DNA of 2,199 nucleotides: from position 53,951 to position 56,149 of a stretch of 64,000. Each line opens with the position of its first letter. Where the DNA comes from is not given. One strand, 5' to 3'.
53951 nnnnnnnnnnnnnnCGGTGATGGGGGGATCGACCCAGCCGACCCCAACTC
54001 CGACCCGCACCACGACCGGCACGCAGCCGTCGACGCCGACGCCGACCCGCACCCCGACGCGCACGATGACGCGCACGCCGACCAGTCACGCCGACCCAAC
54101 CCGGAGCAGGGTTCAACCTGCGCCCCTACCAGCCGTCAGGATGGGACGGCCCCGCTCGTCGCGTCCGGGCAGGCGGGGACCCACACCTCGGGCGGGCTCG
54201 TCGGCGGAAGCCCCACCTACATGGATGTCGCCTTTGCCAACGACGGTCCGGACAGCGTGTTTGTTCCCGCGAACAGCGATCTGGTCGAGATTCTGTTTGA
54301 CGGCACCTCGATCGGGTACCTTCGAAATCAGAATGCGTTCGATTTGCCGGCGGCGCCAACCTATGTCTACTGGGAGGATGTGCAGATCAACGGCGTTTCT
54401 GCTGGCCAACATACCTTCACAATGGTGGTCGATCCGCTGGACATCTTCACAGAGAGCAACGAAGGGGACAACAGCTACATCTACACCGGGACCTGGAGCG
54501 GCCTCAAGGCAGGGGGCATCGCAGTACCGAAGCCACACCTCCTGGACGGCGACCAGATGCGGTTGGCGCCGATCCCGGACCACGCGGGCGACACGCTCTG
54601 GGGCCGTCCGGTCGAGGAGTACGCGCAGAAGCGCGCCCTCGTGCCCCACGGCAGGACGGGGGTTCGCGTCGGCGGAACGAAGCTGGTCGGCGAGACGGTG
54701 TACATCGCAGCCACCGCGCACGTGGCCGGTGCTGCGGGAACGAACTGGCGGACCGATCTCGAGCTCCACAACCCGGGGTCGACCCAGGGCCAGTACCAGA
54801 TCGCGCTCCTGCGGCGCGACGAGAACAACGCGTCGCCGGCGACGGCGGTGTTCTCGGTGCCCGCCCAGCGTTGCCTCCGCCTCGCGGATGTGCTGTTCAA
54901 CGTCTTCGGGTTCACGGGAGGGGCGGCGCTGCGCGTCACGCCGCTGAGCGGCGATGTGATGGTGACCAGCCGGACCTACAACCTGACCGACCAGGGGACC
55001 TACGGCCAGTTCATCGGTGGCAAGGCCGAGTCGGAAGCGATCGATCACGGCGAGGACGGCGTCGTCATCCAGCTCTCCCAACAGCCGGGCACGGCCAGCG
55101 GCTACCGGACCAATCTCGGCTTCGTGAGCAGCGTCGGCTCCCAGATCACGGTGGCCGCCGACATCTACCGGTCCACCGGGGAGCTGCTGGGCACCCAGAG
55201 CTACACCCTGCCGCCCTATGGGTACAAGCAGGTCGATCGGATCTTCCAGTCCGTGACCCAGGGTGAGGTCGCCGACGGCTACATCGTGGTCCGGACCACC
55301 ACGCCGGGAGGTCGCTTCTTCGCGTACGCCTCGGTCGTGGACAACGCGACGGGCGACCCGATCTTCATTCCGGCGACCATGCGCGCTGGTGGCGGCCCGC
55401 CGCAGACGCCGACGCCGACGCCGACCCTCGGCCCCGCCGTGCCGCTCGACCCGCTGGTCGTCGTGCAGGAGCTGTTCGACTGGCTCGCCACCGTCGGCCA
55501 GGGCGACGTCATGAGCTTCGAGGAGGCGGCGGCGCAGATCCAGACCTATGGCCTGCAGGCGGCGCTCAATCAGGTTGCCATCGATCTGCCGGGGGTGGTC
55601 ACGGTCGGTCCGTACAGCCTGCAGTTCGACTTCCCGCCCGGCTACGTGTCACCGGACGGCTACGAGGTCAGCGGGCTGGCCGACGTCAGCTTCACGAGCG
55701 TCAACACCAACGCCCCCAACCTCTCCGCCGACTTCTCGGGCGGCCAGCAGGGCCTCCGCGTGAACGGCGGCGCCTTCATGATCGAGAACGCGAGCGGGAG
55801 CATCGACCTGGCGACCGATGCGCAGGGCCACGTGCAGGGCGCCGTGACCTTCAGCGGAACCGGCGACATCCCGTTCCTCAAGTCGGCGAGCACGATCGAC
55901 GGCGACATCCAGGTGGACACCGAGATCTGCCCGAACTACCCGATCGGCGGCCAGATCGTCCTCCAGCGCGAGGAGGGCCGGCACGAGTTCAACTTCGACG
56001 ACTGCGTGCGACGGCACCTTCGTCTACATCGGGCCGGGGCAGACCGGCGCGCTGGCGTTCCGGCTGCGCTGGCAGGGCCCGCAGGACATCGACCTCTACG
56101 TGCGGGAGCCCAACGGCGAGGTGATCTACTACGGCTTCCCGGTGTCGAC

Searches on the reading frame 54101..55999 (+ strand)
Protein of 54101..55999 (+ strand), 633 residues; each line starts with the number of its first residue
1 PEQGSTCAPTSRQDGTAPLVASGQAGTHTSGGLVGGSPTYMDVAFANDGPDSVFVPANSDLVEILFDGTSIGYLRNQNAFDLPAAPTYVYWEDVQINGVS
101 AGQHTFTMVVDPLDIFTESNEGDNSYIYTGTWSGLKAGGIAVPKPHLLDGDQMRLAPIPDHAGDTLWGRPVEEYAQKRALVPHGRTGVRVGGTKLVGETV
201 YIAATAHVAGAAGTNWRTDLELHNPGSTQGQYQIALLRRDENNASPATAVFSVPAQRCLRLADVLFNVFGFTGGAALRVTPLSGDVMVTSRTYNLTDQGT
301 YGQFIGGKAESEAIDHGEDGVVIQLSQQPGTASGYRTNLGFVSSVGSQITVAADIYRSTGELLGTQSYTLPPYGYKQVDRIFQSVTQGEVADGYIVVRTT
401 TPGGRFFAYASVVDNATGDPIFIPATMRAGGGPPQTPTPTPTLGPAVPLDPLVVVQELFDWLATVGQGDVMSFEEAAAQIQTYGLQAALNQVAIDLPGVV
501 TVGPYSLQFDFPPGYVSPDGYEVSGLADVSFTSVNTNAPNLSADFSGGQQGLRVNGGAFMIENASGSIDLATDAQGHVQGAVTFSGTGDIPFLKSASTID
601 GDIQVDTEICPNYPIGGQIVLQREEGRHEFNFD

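Call 11: search_protein_families(library=pfam, max_evalue=1, proteins=[window:54101-55999:+])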
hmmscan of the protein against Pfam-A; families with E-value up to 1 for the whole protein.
window:54101-55999:+ (633 aa): 1 family
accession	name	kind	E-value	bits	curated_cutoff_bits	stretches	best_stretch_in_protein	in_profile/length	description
PF07705.17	CARDB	-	0.092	13.4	22.7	1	100-126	73-99/101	CARDB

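Call 12: search_protein_families(library=ncbifam, max_evalue=1, proteins=[window:54101-55999:+])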
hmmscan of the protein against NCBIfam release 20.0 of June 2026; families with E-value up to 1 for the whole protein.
window:54101-55999:+ (633 aa): 0 families
